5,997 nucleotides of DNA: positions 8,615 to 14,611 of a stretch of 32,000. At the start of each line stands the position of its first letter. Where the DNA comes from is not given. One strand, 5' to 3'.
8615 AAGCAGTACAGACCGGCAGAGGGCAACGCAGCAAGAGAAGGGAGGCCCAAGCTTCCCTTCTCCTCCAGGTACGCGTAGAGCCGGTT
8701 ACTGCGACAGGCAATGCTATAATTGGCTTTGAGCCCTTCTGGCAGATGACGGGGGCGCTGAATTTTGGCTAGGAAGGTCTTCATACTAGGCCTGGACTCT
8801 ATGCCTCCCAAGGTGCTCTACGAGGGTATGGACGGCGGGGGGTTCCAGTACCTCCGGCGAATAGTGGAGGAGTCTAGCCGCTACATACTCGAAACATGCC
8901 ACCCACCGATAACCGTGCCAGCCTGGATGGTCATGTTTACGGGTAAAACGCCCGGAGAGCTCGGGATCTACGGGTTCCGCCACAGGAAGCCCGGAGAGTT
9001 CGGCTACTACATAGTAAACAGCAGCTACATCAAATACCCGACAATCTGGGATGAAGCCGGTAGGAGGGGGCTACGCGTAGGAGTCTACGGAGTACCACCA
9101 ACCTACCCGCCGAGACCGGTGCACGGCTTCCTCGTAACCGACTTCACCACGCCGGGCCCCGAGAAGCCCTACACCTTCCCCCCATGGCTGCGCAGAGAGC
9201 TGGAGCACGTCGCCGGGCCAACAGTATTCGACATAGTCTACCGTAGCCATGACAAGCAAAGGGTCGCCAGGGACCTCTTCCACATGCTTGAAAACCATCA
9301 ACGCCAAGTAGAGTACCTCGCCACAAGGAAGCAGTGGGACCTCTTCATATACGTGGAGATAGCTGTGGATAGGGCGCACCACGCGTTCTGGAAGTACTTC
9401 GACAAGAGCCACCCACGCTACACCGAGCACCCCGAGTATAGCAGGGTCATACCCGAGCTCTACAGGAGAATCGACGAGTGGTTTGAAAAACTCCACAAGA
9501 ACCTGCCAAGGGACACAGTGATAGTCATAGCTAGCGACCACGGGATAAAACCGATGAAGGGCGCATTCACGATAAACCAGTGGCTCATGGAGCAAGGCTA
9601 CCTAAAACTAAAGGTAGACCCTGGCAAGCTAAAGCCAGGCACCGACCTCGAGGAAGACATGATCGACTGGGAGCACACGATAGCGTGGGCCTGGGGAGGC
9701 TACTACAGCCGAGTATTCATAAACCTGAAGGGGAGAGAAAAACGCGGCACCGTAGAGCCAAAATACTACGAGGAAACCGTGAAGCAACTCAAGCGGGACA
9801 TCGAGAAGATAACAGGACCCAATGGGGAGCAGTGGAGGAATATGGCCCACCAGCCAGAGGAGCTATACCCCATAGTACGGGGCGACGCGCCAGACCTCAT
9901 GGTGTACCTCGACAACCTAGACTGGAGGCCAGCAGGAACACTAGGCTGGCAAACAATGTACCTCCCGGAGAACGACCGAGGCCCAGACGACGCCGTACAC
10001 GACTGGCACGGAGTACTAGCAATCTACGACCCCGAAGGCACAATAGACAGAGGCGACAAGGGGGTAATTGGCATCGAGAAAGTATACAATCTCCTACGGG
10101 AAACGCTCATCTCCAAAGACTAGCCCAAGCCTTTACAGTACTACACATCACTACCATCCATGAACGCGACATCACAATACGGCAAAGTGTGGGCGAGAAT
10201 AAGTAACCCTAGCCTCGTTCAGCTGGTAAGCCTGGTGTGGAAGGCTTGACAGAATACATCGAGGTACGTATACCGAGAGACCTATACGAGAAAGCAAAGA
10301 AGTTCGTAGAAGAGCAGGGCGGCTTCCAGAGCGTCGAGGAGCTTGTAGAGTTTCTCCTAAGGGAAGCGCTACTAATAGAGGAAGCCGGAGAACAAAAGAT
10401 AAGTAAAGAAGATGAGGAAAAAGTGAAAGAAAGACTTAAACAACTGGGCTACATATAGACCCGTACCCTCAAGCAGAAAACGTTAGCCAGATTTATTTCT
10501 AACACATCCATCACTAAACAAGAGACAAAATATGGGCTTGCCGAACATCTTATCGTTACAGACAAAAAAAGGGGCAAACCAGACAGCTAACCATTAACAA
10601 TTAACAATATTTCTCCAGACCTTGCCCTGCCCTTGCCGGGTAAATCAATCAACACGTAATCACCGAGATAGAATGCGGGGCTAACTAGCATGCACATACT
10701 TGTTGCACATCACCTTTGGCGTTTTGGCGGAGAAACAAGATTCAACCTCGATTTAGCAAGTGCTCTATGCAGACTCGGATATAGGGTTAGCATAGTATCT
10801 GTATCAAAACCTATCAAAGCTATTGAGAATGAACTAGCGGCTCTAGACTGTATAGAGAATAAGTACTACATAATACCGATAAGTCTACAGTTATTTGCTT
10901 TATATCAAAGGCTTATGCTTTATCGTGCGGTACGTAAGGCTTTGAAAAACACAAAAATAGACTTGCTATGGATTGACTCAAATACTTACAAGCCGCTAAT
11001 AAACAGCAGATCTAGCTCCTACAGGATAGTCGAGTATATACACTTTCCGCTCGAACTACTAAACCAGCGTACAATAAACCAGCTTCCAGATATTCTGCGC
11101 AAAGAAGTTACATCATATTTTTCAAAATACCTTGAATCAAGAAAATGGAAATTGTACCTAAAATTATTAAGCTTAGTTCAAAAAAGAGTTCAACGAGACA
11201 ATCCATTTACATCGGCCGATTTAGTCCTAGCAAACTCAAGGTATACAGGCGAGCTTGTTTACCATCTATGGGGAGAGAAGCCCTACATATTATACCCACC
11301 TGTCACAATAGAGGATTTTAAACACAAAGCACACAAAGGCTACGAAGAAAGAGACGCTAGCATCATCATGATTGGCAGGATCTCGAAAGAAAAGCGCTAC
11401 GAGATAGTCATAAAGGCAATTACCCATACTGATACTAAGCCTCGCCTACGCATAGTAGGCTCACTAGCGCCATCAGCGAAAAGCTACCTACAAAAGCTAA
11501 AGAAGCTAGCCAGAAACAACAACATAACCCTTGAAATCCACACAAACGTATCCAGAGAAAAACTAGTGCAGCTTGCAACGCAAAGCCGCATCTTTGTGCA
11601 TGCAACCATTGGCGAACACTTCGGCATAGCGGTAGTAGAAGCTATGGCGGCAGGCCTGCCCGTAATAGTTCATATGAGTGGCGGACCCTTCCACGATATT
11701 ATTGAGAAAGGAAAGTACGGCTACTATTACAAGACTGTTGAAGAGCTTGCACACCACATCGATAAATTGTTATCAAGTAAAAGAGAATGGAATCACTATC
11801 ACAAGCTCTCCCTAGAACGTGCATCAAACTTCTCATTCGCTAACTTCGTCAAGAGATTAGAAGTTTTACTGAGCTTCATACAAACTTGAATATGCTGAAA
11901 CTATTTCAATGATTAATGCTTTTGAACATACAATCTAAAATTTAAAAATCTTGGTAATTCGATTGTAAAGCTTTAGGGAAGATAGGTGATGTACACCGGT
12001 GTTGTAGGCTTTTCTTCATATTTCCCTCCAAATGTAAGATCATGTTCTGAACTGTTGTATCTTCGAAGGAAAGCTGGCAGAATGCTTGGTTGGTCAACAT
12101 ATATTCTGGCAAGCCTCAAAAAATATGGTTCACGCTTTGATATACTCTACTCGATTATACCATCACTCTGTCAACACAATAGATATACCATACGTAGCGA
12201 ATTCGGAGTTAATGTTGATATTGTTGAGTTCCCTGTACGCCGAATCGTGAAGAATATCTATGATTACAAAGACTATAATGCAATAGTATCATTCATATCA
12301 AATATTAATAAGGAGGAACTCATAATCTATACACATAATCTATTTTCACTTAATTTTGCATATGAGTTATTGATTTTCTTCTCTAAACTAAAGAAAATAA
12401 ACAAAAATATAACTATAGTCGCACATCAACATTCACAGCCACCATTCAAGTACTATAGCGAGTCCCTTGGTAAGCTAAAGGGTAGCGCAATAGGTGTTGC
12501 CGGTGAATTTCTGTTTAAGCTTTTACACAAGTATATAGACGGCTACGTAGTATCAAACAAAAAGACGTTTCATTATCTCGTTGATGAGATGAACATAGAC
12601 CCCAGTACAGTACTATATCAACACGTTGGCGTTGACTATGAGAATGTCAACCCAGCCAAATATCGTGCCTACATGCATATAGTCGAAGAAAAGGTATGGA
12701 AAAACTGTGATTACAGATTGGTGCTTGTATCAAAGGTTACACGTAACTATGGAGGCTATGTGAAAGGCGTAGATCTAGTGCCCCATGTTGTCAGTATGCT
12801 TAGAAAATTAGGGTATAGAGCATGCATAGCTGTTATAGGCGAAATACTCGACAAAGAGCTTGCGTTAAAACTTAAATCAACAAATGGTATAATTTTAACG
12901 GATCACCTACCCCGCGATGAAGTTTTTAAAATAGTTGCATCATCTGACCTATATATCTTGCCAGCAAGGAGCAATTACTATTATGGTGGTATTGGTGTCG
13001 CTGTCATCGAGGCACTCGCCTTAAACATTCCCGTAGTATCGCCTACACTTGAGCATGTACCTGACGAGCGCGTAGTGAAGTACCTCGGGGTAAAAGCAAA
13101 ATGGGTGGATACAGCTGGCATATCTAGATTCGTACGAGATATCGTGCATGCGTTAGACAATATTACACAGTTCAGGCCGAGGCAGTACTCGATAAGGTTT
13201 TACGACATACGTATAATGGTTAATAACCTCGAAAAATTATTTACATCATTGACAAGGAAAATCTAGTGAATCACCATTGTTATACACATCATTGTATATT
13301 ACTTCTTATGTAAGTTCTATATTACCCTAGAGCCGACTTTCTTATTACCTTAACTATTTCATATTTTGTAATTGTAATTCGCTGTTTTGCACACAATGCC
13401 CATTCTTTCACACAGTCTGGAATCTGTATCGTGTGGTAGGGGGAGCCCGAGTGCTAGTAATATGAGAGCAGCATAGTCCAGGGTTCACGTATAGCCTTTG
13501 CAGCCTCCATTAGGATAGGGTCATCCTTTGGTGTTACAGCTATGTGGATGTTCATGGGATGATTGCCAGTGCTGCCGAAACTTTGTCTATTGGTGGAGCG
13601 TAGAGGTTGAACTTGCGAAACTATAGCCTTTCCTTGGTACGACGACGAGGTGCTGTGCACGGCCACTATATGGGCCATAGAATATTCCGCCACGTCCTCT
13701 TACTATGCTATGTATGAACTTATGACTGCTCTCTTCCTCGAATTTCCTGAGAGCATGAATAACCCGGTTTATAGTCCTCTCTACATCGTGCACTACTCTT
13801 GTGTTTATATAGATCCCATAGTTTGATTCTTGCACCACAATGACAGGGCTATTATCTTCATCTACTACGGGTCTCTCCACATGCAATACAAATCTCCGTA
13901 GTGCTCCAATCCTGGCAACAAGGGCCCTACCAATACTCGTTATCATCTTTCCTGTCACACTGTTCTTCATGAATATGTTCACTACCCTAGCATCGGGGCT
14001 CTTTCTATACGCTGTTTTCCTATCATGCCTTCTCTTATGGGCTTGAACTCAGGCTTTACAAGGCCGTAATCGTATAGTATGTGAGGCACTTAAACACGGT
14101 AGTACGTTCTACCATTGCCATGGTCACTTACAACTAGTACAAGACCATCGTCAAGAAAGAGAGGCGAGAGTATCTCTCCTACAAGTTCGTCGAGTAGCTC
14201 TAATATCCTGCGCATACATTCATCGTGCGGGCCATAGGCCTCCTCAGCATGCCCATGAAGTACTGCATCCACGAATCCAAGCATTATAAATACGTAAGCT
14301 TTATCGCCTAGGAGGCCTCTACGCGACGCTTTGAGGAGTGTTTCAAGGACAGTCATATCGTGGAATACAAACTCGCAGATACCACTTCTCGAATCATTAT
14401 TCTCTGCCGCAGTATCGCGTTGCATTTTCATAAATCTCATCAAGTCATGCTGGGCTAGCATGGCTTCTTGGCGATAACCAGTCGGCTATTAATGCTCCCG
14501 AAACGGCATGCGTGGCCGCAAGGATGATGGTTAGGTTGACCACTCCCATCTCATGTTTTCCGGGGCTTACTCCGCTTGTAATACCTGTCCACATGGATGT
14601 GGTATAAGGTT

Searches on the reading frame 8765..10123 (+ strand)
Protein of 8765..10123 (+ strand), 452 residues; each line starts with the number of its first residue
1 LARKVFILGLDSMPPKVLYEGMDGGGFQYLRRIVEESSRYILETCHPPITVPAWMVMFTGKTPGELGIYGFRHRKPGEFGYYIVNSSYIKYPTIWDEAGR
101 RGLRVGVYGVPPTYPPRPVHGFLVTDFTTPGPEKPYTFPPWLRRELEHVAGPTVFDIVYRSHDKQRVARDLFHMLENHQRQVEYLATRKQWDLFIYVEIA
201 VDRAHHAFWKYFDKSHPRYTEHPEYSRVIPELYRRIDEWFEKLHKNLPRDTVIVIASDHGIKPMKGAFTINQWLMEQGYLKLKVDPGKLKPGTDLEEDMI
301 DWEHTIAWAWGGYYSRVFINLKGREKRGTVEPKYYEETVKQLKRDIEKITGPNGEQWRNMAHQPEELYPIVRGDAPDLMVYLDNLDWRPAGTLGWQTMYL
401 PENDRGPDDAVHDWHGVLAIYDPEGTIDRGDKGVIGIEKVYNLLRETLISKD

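Call 71: search_protein_families(library=pfam, proteins=[window:8765-10123:+], max_evalue=0.0001)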
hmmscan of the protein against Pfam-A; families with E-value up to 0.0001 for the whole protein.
window:8765-10123:+ (452 aa): 1 family
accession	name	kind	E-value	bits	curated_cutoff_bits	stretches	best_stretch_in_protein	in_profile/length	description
PF01663.27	Phosphodiest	-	2e-45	156.3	23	1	5-408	1-342/342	Type I phosphodiesterase / nucleotide pyrophosphatase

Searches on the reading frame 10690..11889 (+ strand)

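Call 71: search_protein_families(library=pfam, proteins=[window:10690-11889:+], max_evalue=0.0001)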
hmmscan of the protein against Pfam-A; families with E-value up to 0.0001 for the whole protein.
window:10690-11889:+ (399 aa): 5 families
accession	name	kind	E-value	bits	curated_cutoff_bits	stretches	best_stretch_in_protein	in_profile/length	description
PF00534.26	Glycos_transf_1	-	4.6e-29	101.6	26.4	1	213-370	6-162/172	Glycosyl transferases group 1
PF13692.12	Glyco_trans_1_4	-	1.4e-20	74.4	27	1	224-362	3-141/142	Glycosyl transferases group 1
PF20706.3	GT4-conflict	-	4.3e-12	46.1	26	1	196-333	172-316/385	Family 4 Glycosyltransferase in conflict systems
PF13439.12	Glyco_transf_4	-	8.5e-11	42.6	28.5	1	13-208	2-169/170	Glycosyltransferase Family 4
PF13524.12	Glyco_trans_1_2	-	2.9e-06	27.7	25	1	250-373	14-124/144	Glycosyl transferase-like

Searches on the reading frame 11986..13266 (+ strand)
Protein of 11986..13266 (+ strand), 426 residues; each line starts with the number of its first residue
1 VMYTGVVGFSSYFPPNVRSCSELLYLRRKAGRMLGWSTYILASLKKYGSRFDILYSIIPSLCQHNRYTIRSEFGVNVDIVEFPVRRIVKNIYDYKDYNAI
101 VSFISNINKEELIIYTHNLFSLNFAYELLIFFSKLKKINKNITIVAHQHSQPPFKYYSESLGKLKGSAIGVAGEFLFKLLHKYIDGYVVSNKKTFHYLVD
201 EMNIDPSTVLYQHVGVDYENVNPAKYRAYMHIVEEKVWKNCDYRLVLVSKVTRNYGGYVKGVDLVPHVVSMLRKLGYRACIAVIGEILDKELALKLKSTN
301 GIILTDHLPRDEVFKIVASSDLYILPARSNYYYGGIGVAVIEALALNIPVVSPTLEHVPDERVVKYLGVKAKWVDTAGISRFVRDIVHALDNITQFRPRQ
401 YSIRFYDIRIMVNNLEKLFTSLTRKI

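Call 71: search_protein_families(library=pfam, proteins=[window:11986-13266:+], max_evalue=0.0001)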
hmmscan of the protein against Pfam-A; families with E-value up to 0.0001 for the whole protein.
window:11986-13266:+ (426 aa): 2 families
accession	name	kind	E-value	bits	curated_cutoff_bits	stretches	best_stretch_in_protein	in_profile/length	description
PF13692.12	Glyco_trans_1_4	-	1.8e-10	41.6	27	1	258-360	13-113/142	Glycosyl transferases group 1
PF00534.26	Glycos_transf_1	-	3e-10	40.4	26.4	1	258-353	26-122/172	Glycosyl transferases group 1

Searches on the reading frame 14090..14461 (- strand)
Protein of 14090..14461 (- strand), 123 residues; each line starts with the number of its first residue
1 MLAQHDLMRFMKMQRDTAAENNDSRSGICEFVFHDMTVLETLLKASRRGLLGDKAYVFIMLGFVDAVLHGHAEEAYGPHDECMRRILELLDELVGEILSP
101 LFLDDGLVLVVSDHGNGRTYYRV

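Call 5: search_protein_families(library=pfam, proteins=[window:14090-14461:-], max_evalue=0.01)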
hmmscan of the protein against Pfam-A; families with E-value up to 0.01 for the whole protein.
window:14090-14461:- (123 aa): 3 families
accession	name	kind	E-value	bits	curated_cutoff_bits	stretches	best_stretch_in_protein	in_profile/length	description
PF01676.23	Metalloenzyme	-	4.2e-05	23.6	24.3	1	51-118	142-204/252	Metalloenzyme superfamily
PF01663.27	Phosphodiest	-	4.3e-05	23.7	23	1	38-117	144-222/342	Type I phosphodiesterase / nucleotide pyrophosphatase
PF08665.17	PglZ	-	7.5e-05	23.2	25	1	39-116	99-172/179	PglZ domain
